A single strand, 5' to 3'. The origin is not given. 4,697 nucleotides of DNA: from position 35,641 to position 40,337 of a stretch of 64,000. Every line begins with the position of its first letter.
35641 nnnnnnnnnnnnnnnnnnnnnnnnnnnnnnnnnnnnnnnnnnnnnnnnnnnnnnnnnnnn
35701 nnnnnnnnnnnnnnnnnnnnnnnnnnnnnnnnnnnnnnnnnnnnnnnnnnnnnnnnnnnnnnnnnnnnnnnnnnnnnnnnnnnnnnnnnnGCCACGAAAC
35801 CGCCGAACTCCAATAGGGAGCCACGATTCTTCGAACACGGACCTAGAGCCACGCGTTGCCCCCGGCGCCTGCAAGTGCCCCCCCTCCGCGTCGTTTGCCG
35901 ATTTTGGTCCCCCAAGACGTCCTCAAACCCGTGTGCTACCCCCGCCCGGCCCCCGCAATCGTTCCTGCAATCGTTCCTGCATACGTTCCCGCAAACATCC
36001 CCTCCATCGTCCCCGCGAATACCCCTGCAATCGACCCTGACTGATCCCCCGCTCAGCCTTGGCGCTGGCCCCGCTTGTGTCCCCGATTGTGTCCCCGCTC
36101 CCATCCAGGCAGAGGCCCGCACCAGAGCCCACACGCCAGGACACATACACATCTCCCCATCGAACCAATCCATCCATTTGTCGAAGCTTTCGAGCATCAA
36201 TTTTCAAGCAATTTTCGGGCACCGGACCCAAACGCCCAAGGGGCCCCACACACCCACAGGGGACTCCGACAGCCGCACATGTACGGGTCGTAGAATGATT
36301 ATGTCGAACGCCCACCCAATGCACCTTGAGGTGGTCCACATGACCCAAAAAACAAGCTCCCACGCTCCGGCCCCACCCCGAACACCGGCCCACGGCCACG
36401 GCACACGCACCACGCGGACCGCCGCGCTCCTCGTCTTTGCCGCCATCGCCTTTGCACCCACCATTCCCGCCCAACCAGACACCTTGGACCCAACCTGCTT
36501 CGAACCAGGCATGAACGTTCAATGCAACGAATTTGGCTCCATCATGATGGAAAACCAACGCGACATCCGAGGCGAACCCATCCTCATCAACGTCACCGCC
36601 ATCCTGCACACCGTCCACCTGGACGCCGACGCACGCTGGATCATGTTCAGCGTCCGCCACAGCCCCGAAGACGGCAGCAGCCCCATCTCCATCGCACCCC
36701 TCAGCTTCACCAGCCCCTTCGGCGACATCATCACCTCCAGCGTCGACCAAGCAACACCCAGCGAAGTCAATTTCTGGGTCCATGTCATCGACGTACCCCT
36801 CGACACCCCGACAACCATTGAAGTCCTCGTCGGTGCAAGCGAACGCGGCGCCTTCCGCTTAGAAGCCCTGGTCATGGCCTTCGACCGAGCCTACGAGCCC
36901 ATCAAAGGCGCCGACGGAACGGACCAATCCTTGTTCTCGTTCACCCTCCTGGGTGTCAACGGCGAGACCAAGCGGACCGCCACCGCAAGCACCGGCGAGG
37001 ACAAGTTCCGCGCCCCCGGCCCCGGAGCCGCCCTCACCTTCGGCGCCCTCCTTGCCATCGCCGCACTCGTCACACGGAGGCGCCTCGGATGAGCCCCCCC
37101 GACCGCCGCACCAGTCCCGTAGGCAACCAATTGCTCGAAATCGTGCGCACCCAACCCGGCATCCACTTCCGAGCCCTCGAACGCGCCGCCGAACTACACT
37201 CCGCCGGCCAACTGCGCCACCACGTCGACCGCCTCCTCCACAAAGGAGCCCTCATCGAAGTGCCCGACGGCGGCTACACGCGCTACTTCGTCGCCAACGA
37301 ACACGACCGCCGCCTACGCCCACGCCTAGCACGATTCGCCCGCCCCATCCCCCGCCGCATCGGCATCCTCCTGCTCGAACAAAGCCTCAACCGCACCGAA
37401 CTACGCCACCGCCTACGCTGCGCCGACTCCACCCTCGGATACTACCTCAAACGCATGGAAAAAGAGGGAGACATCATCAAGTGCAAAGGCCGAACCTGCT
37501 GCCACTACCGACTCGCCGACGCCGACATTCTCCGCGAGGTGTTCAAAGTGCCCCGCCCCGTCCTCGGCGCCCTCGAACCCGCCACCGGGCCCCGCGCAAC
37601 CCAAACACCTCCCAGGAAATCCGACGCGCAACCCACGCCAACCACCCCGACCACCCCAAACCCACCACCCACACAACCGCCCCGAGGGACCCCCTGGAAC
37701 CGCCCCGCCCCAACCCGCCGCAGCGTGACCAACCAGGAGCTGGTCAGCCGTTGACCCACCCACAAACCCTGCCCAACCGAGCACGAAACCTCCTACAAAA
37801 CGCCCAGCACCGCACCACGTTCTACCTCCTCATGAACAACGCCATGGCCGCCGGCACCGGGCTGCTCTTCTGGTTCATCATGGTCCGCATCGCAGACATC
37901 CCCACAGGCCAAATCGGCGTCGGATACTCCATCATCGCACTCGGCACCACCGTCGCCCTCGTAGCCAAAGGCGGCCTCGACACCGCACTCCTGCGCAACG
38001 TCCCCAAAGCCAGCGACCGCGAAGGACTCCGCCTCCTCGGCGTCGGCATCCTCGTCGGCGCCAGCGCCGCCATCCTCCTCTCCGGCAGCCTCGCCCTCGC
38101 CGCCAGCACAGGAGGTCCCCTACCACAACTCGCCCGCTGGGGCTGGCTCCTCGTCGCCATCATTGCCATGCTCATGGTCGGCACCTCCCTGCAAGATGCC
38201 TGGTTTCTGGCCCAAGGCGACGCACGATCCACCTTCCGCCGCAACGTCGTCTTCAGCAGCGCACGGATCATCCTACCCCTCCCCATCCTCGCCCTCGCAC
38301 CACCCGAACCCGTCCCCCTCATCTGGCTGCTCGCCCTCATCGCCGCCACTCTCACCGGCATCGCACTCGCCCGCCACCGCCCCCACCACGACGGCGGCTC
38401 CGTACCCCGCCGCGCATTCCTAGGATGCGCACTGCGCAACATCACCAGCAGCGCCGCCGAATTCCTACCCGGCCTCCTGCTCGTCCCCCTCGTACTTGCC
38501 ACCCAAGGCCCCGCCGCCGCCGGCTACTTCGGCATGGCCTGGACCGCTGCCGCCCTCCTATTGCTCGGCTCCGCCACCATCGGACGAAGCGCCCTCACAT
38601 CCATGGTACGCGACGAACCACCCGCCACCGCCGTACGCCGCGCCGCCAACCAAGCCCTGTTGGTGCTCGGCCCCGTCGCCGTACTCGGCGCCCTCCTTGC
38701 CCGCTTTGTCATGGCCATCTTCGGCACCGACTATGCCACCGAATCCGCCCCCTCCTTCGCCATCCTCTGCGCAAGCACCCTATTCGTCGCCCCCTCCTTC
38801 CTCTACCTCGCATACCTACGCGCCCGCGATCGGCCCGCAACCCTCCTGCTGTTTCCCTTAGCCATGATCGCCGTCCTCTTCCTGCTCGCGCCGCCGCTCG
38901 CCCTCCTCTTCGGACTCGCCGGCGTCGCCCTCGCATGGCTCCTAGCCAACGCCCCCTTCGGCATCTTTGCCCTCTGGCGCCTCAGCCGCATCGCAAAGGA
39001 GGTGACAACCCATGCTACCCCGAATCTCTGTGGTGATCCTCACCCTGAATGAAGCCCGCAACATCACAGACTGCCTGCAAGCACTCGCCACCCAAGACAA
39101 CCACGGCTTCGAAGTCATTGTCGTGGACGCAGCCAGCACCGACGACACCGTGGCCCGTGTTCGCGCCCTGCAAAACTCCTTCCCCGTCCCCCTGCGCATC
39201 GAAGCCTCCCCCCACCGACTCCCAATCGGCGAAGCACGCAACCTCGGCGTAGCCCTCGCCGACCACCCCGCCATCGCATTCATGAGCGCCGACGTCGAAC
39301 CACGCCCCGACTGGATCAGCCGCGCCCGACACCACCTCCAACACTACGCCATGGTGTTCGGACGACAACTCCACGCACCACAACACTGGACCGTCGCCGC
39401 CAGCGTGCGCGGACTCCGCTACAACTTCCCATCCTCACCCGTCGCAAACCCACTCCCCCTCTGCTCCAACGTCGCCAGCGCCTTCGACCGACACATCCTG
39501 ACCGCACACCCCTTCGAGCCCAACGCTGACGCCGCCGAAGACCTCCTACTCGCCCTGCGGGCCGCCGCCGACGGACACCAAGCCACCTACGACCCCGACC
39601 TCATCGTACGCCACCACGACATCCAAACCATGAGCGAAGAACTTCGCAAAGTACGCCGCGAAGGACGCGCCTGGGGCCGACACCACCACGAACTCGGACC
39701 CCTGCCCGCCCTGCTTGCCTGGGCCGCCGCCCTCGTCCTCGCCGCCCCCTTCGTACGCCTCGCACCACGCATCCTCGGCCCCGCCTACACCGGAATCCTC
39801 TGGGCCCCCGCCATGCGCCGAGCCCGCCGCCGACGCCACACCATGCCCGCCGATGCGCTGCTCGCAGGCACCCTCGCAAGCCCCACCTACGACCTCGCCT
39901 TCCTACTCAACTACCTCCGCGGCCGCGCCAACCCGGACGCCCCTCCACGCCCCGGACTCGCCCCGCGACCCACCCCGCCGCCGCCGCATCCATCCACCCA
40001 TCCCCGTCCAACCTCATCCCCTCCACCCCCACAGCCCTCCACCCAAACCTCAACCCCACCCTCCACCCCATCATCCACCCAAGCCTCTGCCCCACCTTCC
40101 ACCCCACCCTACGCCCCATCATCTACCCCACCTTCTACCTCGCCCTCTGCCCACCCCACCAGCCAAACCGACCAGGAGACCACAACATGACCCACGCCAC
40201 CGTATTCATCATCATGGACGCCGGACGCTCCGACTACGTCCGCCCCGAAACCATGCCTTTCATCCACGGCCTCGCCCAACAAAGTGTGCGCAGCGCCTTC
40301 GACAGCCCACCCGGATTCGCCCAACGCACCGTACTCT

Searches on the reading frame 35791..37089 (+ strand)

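Call 15: search_protein_families(library=ncbifam, proteins=[window:35791-37089:+], max_evalue=1)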
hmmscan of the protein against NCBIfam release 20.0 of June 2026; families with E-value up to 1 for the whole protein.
window:35791-37089:+ (433 aa): 1 family
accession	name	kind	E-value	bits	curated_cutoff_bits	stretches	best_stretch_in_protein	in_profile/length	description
TIGR03382.1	GC_trans_RRR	domain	0.053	14.2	15.85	1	410-431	7-27/27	MYXO-CTERM sorting domain-containing protein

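Call 59: search_protein_families(library=pfam, proteins=[window:35791-37089:+], max_evalue=0.01)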
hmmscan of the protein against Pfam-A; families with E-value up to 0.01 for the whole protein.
window:35791-37089:+ (433 aa): 0 families

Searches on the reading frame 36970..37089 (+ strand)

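Call 82: search_protein_families(library=ncbifam, proteins=[window:36970-37089:+], max_evalue=10)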
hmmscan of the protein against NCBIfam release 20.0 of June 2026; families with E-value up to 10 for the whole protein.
seq(40 aa): 4 families
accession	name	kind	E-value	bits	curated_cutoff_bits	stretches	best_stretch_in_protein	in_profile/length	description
TIGR03382.1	GC_trans_RRR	domain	0.00062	20.3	15.85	1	17-38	7-27/27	MYXO-CTERM sorting domain-containing protein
TIGR04281.1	peripla_PGF_1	equivalog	0.031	13.4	325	1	3-38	294-330/330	PGF-CTERM-anchored ABC transporter substrate-binding protein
NF041431.1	S_layer_MEMAR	equivalog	0.28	9.5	600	1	3-37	784-818/819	MEMAR_RS02690 family S-layer glycoprotein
TIGR03901.2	MYXO-CTERM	domain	1.9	9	20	1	15-38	9-33/34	MYXO-CTERM sorting domain-containing protein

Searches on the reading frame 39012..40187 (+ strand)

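Call 68: search_protein_families(library=ncbifam, proteins=[window:39012-40187:+], max_evalue=0.001)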
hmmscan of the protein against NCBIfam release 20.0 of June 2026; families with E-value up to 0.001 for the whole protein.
window:39012-40187:+ (392 aa): 13 families
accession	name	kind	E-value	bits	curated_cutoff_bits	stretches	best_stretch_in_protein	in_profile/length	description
NF041875.1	EPS_EpsD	equivalog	7.6e-20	71.6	370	1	5-307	1-308/325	exopolysaccharide biosynthesis glycosyltransferase EpsD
TIGR03965.1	mycofact_glyco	equivalog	3.2e-15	56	280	1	3-286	74-371/467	mycofactocin biosynthesis glycosyltransferase MftF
TIGR04283.1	glyco_like_mftF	equivalog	1.7e-14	54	182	1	5-126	1-117/221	TIGR04283 family arsenosugar biosynthesis glycosyltransferase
NF038302.1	EPS_HpsE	equivalog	1.6e-12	47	300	1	5-121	3-125/307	hormogonium polysaccharide biosynthesis glycosyltransferase HpsE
NF045692.1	OglycostaseCruG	equivalog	6.7e-10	38.4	600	1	2-58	40-96/386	2'-O-glycosyltransferase CruG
NF007482.0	PRK10073.1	equivalog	2.1e-09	36.9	423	1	3-98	6-99/334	glycosyltransferase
NF047683.1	TeichurnBiosyTuaG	equivalog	1.9e-06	27.7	400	1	3-114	6-116/252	teichuronic acid biosynthesis protein TuaG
TIGR03937.1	PgaC_IcaA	equivalog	2.6e-06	26.6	422.3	1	3-58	45-100/407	poly-beta-1,6-N-acetyl-D-glucosamine synthase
NF038299.1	EPS_HpsN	equivalog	5.8e-06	25.5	425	1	3-108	1-105/317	hormogonium polysaccharide biosynthesis glycosyltransferase HpsN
TIGR03469.1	HpnB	hypoth_equivalog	6.2e-06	25.5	379.25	1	2-57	43-99/386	hopene-associated glycosyltransferase HpnB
TIGR04195.1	S_glycosyl_SunS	equivalog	1.4e-05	24.1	350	1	3-93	57-140/421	SunS family peptide S-glycosyltransferase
NF010496.0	PRK13915.1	equivalog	2.3e-05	23.6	262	1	4-94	32-126/307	glucosyl-3-phosphoglycerate synthase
NF050050.1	ProtGlycPglI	equivalog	0.00023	20.6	500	1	3-56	2-55/306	GalNAc(5)-diNAcBac-PP-undecaprenol beta-1,3-glucosyltransferase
